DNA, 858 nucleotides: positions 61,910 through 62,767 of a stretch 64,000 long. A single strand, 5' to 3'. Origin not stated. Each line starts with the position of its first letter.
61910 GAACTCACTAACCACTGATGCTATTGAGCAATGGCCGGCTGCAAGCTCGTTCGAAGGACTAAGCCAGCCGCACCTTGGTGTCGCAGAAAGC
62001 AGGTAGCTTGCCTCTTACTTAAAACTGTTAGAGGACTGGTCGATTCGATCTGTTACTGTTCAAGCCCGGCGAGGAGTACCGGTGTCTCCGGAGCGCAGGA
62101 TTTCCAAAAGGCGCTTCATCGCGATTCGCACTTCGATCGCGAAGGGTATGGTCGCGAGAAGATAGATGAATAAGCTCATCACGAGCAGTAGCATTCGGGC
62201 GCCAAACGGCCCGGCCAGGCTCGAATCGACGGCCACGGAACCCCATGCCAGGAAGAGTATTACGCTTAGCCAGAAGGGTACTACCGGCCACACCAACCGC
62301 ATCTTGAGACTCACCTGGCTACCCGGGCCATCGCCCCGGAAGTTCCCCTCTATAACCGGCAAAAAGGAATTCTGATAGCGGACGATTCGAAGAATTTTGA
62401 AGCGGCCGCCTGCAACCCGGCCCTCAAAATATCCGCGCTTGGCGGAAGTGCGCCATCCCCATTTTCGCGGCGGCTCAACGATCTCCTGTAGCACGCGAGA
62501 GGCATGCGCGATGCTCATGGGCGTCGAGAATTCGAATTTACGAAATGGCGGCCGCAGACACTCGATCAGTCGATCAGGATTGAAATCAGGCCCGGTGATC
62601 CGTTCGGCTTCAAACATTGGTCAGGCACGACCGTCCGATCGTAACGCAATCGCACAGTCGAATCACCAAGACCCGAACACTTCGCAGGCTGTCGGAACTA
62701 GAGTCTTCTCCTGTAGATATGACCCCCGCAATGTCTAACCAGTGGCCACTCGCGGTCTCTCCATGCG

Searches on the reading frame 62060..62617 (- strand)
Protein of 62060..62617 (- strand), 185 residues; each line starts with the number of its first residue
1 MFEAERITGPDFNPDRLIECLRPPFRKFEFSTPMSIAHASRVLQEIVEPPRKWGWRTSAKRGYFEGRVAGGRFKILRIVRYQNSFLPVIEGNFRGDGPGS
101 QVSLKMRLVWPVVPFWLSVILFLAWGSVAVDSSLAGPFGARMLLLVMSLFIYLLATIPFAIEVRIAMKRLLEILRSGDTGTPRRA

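Call 56: find_encoding_contigs(protein=window:62060-62617:-, flank=10000, max_places=5)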
Protein window:62060-62617:- (185 aa): 2 contigs read that carry it; 2 places shown.
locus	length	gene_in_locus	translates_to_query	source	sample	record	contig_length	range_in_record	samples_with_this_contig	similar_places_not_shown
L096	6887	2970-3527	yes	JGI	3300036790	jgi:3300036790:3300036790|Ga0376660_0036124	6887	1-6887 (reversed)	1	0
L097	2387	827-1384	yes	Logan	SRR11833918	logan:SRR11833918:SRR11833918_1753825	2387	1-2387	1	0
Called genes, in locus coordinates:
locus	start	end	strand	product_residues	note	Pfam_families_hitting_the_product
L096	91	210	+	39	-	-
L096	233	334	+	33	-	-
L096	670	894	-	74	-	-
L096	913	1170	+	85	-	-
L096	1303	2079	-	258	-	-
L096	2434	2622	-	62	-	-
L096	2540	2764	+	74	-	PF04828:GFA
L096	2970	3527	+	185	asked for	-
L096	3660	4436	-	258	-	PF03372:Exo_endo_phos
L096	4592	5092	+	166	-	-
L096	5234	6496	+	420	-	PF02771:Acyl-CoA_dh_N, PF02770:Acyl-CoA_dh_M, PF00441:Acyl-CoA_dh_1, PF08028:Acyl-CoA_dh_2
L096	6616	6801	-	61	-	PF00441:Acyl-CoA_dh_1 (weak)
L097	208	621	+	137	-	PF04828:GFA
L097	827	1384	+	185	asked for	-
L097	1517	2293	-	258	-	PF03372:Exo_endo_phos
